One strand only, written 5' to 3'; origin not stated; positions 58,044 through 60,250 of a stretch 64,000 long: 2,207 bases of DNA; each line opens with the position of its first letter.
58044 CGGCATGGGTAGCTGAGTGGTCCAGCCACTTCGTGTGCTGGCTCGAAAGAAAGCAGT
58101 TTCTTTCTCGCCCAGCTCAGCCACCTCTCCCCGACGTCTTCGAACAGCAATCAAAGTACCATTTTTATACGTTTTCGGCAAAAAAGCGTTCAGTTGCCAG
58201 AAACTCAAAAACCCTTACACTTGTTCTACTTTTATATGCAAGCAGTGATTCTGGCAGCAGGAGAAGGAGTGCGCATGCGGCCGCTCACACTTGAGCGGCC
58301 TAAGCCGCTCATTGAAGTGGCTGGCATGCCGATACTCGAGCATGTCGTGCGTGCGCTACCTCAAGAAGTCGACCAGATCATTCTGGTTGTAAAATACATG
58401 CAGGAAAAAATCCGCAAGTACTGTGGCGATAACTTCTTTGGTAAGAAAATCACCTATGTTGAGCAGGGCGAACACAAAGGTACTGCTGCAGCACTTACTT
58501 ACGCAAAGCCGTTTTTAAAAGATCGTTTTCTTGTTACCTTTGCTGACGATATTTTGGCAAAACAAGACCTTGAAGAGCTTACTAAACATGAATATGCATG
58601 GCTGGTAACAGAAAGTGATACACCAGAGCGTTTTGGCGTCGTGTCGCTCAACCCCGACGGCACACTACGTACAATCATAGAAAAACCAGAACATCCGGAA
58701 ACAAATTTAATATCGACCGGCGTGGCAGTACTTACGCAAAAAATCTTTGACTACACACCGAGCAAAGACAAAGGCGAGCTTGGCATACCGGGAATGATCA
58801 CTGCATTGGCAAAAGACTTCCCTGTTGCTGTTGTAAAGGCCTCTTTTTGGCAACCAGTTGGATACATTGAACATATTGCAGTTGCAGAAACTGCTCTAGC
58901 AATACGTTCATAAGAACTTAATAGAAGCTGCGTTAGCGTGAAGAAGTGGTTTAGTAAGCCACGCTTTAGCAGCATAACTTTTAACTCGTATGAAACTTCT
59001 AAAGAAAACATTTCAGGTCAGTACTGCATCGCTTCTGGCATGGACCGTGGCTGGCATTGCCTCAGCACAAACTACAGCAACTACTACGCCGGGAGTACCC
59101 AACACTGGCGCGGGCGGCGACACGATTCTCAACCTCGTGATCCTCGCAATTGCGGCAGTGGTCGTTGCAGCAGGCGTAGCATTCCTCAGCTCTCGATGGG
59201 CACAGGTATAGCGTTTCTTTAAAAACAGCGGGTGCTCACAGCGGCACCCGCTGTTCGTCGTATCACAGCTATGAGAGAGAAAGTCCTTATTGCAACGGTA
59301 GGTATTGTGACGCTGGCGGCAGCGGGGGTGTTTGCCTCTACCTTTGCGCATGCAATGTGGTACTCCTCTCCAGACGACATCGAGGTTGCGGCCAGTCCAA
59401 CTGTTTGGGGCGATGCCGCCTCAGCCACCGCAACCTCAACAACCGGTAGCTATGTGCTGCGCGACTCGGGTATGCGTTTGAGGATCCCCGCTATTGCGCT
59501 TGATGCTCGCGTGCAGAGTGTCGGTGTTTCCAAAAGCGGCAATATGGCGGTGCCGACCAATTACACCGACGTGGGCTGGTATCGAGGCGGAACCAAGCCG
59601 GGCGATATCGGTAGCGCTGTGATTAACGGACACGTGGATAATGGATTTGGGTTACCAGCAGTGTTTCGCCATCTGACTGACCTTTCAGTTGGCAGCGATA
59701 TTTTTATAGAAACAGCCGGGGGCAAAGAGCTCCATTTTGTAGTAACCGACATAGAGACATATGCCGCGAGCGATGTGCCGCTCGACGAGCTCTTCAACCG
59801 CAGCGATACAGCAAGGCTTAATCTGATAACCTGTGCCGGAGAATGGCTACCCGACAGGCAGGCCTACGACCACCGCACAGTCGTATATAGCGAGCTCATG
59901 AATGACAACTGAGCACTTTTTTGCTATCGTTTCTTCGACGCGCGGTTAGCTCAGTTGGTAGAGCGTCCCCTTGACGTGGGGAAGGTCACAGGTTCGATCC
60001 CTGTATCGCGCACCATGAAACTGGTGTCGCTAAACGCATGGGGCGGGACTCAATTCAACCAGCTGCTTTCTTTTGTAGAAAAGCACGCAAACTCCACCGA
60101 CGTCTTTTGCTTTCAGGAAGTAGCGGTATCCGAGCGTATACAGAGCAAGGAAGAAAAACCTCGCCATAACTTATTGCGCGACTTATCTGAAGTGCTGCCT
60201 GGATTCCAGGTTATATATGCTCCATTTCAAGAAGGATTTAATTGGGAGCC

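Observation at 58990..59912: Sortase paired with a minimal 73 aa substrate that is little more than a sorting signal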

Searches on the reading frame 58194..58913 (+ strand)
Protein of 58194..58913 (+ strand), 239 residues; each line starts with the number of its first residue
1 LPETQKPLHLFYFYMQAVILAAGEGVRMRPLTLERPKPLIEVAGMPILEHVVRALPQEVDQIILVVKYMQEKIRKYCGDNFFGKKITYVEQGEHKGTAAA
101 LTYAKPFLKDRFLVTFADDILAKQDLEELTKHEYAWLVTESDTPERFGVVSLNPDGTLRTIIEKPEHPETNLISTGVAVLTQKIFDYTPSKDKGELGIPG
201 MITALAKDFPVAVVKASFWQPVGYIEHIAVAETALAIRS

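Call 6: search_protein_families(library=ncbifam, proteins=[window:58194-58913:+], max_evalue=0.1)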
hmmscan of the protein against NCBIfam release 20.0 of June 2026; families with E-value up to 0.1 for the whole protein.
window:58194-58913:+ (239 aa): 45 families (the best 25 are shown)
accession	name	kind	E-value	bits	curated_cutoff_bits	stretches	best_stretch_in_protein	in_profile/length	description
TIGR03992.1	Arch_glmU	subfamily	9.5e-54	182.8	292.1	1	15-224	1-216/393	bifunctional sugar-1-phosphate nucleotidylyltransferase/acetyltransferase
NF041313.1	UDPGP_AglF_Halo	equivalog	1.6e-43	148.9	400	1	15-232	1-231/234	UTP--glucose-1-phosphate uridylyltransferase AglF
NF041173.1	Sug_nt_acttase_Thmprot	equivalog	3.5e-38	131.6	600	1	15-225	1-217/405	bifunctional sugar-1-phosphate nucleotidylyltransferase/acetyltransferase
TIGR01208.1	rmlA_long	equivalog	1.1e-33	116.6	320.25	1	17-229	2-228/353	glucose-1-phosphate thymidylyltransferase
NF052502.1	man1P_GTase_Rv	exception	4.1e-29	101.5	440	1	15-226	1-221/352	mannose-1-phosphate guanylyltransferase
NF045761.1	NAMPUrTaseMurU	equivalog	5.2e-26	91.9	250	1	15-232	1-224/226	N-acetylmuramate alpha-1-phosphate uridylyltransferase MurU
NF049965.1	GlMnHpPGnyltfHddC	equivalog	1.9e-22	80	300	1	15-192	1-179/221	D-glycero-D-manno-heptose 1-phosphate guanosyltransferase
TIGR01173.1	glmU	equivalog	4e-20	72.1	366.85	1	15-183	1-175/452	bifunctional UDP-N-acetylglucosamine diphosphorylase/glucosamine-1-phosphate N-acetyltransferase GlmU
TIGR02623.1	G1P_cyt_trans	equivalog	3.3e-18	66.1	300.25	2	15-78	1-65/255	glucose-1-phosphate cytidylyltransferase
NF010933.0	PRK14353.1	equivalog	4.8e-17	61.7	505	1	16-168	7-163/453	bifunctional UDP-N-acetylglucosamine diphosphorylase/glucosamine-1-phosphate N-acetyltransferase GlmU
NF041135.1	IPPtranDIPPsyn_Thcocales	equivalog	6.1e-17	61.7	580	1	15-235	1-217/419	bifunctional L-myo-inositol-1-phosphate cytidylyltransferase/CDP-L-myo-inositol myo-inositolphosphotransferase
NF010934.1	PRK14354.1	equivalog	2.2e-14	52.8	450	1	17-168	2-156/447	bifunctional UDP-N-acetylglucosamine diphosphorylase/glucosamine-1-phosphate N-acetyltransferase GlmU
NF010939.0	PRK14359.1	equivalog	6.8e-14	51.3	592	1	16-184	4-174/430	bifunctional UDP-N-acetylglucosamine diphosphorylase/glucosamine-1-phosphate N-acetyltransferase GlmU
TIGR01207.1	rmlA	equivalog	9.2e-14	51.2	360.65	1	17-198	2-196/286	glucose-1-phosphate thymidylyltransferase RfbA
TIGR01099.1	galU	equivalog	1.8e-13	50.7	326.8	2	85-195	95-221/261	UTP--glucose-1-phosphate uridylyltransferase GalU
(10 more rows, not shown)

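Call 7: search_protein_families(library=pfam, proteins=[window:58194-58913:+], max_evalue=0.1)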
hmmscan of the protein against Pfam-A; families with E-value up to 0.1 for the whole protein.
window:58194-58913:+ (239 aa): 4 families
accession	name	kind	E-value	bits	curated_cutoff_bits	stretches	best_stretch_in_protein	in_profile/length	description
PF00483.29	NTP_transferase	-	9.6e-32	110.9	21.2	1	17-231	2-238/245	Nucleotidyl transferase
PF12804.13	NTP_transf_3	-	6.4e-13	49.6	27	1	17-130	1-108/160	MobA-like NTP transferase domain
PF01128.25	IspD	-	1.9e-08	34.8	27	1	15-95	1-77/221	2-C-methyl-D-erythritol 4-phosphate cytidylyltransferase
PF14203.11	TTRAP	-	0.016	15.8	27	1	91-136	14-57/62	Putative transposon-transfer assisting protein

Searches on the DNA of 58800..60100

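Call 55: search_rna_families(source=window, start=58800, end=60100, threshold=evalue, max_evalue=1)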
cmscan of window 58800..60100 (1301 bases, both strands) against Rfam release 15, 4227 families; matches with E-value up to 1: 2.
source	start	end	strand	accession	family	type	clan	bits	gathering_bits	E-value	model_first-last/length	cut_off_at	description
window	59940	60012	+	RF00005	tRNA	Gene; tRNA;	CL00001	67.1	29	3.9e-14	1-71/71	no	tRNA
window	59940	60013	-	RF04354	Plastid-ycf2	Cis-reg;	-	19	65.7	0.73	1-75/75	no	Plastid-ycf2 5UTR RNA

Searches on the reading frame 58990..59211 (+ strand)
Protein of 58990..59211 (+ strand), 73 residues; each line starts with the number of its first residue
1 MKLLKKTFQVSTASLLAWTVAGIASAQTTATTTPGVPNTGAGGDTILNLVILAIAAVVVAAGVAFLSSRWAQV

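Call 6: search_protein_families(library=ncbifam, proteins=[window:58990-59211:+], max_evalue=0.1)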
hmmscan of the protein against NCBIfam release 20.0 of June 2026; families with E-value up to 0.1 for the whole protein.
window:58990-59211:+ (73 aa): 1 family
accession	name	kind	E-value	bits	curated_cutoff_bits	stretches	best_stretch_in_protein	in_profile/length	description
NF033846.1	Rumino_NPXTG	domain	0.00031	20.9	23.5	1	37-69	2-28/30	NPXTG-anchored protein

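Call 7: search_protein_families(library=pfam, proteins=[window:58990-59211:+], max_evalue=0.1)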
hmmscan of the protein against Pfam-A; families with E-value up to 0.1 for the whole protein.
window:58990-59211:+ (73 aa): 0 families

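Call 10: find_encoding_contigs(protein=window:58990-59211:+, flank=5000, max_places=6)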
Protein window:58990-59211:+ (73 aa): 2 contigs read that carry it; 2 places shown.
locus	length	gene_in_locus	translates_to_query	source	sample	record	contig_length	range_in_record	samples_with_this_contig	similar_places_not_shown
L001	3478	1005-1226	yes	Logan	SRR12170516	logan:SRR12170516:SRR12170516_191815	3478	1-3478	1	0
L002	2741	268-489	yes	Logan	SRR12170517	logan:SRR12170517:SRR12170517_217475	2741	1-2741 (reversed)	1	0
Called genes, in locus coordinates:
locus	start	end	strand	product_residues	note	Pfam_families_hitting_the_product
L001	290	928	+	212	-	PF00483:NTP_transferase, PF12804:NTP_transf_3 (weak)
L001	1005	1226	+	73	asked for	-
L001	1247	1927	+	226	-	PF04203:Sortase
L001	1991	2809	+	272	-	PF03372:Exo_endo_phos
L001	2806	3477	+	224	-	?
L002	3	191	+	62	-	?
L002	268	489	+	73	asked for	-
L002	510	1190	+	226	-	PF04203:Sortase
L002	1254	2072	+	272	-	PF03372:Exo_endo_phos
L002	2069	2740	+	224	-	?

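Call 31: find_homologous_proteins(query=A2, max_evalue=0.001)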
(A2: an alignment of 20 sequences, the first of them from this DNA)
Query A2 (20 sequences) (73 aa, profile of the alignment): 323 proteins with E <= 0.001 among 8000 candidates; the best 120 are listed.
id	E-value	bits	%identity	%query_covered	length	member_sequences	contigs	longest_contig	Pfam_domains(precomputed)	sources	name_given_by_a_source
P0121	2.7e-24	103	39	82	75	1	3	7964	-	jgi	jgi:hypothetical protein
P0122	4.7e-24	102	44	71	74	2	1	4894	-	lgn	-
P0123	5.2e-24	102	41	88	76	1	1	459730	-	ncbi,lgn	-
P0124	6.5e-24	101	50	44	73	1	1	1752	-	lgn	-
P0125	7.2e-24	101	43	86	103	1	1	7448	-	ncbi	-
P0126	1.1e-23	101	44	84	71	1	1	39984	-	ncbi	-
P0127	1.3e-23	100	50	44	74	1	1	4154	-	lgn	-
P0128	2.0e-23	100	43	48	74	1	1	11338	-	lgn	-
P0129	8.7e-23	98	36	90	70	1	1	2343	-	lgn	-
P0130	9.3e-23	98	42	85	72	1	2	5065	-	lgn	-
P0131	1.4e-22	97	46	48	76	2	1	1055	-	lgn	-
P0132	1.5e-22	97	41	44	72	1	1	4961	-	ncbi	-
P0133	1.8e-22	97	38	82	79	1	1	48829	-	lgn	-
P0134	4.9e-22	95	58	62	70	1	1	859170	-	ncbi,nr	ncbi:MAG: hypothetical protein HYS26_02050 [Candidatus Kaiserbacteria bacterium]|nr:MAG: hypothetica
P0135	7.8e-22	95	39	45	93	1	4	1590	-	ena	-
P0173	7.8e-19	85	100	100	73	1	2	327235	-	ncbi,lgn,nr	ncbi:MAG TPA: hypothetical protein VHD31_03440 [Candidatus Paceibacterota bacterium]|nr:hypothetical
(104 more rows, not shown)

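Call 57: search_protein_representatives(alignment_id=A3)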
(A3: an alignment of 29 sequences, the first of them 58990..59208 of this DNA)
Query: 29 sequences, 71 profile positions. Proteins with E-value up to 0.001 (for the whole library): 488; up to 1e-10: 127; up to 1e-30: 0. The best 150 are listed.
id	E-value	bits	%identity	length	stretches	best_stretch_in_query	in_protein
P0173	2.2e-23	97.9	-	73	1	1-70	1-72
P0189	2.8e-23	97.5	-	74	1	1-70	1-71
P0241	6.4e-23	96.4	-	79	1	5-70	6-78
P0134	1.2e-22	95.5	-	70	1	1-69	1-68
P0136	3.1e-21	91.0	-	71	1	1-69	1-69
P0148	2.7e-20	88.0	-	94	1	1-69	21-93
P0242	3.3e-20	87.7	-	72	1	1-70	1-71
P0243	3.7e-20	87.5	-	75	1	3-69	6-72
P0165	5.1e-20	87.1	-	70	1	1-68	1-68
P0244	4.6e-19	84.0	-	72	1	1-69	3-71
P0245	1.3e-18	82.6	-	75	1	2-69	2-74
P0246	2.6e-18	81.6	-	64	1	13-69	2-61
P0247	4.4e-18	80.9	-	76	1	1-69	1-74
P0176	4.8e-18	80.8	-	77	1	1-70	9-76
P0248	6.5e-18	80.3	-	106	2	18-70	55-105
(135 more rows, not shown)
